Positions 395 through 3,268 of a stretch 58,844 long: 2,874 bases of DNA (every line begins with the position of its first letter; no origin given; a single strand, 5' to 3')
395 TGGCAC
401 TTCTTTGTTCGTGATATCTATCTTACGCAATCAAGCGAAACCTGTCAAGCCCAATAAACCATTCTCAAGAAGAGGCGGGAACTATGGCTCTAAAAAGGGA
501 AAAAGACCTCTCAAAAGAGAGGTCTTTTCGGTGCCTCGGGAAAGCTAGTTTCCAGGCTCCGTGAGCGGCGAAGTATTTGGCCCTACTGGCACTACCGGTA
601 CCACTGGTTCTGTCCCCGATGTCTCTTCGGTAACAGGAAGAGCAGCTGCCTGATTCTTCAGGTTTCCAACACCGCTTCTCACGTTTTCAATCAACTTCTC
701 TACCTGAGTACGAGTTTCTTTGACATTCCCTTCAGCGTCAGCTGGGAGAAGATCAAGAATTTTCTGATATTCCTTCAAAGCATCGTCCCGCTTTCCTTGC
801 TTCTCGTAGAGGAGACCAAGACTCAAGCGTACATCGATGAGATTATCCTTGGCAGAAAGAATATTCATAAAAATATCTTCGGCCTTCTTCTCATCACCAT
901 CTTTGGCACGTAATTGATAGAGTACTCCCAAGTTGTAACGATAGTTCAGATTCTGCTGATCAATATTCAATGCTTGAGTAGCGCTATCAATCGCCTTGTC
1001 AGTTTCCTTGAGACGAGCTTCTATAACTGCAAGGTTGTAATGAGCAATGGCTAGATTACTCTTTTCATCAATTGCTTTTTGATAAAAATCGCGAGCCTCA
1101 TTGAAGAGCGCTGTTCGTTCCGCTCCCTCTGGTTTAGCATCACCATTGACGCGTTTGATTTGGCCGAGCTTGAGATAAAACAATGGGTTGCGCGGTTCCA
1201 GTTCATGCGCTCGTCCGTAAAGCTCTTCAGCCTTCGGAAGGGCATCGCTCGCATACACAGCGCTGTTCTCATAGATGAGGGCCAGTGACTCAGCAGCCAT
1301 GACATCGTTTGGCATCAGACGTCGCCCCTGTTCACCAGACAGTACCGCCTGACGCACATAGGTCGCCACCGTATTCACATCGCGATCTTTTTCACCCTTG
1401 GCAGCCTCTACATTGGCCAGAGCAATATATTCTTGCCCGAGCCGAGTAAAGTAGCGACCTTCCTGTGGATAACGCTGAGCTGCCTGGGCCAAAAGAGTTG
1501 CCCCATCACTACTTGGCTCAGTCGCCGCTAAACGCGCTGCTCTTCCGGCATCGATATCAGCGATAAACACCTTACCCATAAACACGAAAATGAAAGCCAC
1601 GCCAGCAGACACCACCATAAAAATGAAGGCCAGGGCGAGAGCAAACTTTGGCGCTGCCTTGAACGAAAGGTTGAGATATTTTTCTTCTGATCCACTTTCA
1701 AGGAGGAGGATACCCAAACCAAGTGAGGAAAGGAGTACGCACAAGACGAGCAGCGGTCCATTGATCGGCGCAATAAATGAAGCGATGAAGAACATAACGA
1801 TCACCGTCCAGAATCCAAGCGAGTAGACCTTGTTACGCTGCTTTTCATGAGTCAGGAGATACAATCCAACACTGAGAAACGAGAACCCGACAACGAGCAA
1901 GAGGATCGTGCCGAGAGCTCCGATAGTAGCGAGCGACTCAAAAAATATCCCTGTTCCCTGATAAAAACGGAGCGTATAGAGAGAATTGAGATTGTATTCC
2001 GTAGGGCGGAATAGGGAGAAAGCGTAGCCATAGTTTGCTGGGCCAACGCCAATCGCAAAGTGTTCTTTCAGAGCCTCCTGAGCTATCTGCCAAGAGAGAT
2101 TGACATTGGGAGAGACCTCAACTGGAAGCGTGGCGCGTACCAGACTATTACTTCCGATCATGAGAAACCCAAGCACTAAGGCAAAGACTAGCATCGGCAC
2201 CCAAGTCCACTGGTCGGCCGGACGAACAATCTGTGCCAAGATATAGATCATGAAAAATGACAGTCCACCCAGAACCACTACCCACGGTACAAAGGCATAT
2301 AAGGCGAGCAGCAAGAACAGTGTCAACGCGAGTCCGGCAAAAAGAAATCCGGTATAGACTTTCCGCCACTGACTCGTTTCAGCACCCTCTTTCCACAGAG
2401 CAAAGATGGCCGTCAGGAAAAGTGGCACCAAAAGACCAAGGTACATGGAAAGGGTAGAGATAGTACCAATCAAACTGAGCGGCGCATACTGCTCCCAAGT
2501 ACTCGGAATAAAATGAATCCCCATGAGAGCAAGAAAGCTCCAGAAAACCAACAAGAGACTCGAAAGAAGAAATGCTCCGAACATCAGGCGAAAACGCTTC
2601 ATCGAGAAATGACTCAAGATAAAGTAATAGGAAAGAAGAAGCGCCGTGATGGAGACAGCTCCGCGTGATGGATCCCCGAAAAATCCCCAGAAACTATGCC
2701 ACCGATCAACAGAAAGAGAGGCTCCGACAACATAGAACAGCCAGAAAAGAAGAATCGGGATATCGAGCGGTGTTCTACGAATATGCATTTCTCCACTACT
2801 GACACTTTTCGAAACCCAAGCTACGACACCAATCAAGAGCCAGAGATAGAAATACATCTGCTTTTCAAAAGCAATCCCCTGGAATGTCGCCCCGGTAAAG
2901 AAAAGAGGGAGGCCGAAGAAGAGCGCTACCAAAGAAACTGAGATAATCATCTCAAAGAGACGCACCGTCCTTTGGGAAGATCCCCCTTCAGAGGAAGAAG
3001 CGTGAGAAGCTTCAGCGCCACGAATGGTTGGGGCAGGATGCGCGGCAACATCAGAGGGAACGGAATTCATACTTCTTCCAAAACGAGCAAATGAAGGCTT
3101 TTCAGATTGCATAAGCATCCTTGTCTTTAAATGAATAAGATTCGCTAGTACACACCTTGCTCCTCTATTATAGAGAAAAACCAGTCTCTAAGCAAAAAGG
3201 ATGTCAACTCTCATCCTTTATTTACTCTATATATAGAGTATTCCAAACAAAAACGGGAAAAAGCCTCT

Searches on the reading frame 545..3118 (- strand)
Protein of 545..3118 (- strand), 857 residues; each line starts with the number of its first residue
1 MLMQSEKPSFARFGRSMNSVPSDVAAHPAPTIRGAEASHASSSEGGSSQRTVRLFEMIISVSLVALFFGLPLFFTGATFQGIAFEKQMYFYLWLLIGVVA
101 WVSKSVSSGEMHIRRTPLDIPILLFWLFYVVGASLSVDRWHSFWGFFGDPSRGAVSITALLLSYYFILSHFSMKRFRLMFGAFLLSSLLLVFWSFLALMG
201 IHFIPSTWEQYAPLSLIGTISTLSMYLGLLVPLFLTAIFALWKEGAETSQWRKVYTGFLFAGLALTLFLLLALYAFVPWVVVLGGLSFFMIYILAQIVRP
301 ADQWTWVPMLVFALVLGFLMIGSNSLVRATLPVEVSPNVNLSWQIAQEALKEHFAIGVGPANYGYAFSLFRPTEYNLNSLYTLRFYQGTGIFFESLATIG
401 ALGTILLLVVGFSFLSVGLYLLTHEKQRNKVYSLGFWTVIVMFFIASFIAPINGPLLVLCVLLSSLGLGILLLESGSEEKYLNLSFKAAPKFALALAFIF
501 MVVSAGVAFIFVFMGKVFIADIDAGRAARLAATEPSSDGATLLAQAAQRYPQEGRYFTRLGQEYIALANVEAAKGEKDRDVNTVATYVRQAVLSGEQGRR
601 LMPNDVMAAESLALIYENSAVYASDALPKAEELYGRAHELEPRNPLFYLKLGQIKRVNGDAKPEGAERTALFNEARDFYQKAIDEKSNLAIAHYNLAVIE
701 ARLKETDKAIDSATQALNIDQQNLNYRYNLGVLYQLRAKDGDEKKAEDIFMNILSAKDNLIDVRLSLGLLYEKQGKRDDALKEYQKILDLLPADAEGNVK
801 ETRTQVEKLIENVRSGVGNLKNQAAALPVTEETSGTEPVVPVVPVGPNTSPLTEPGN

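Call 85: search_protein_families(library=pfam, proteins=[window:545-3118:-])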
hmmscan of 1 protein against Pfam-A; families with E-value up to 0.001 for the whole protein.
window:545-3118:- (857 aa): 11 families
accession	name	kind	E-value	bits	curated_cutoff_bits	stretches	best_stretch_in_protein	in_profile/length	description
PF07719.23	TPR_2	-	1.1e-11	44.4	27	1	767-793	7-33/34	Tetratricopeptide repeat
PF13414.12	TPR_11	-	5.1e-11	42.5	26.8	0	705-735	9-39/42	TPR repeat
PF00515.34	TPR_1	-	7e-10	38.8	27.8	1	690-723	1-34/34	Tetratricopeptide repeat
PF13424.12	TPR_12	-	2e-08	34.7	30.1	1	670-722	24-77/77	Tetratricopeptide repeat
PF13428.12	TPR_14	-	2.1e-08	34.5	23.5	0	763-796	3-36/44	Tetratricopeptide repeat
PF23914.1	TPR_CcmH_CycH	-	3.9e-08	33.7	42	1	696-795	56-155/158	Cytochrome c-type biogenesis protein H TPR domain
PF13431.12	TPR_17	-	9.3e-07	29.1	24.4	0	678-710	1-33/34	Tetratricopeptide repeat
PF13181.12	TPR_8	-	2.9e-06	27.4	25.7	0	692-723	3-34/34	Tetratricopeptide repeat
PF14559.12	TPR_19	-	2.9e-05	24.7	25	0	672-726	7-61/68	Tetratricopeptide repeat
PF13174.12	TPR_6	-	0.00045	21.1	26.3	0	762-789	1-28/33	Tetratricopeptide repeat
PF13432.12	TPR_16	-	0.00064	20.6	32.7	0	672-720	13-61/65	Tetratricopeptide repeat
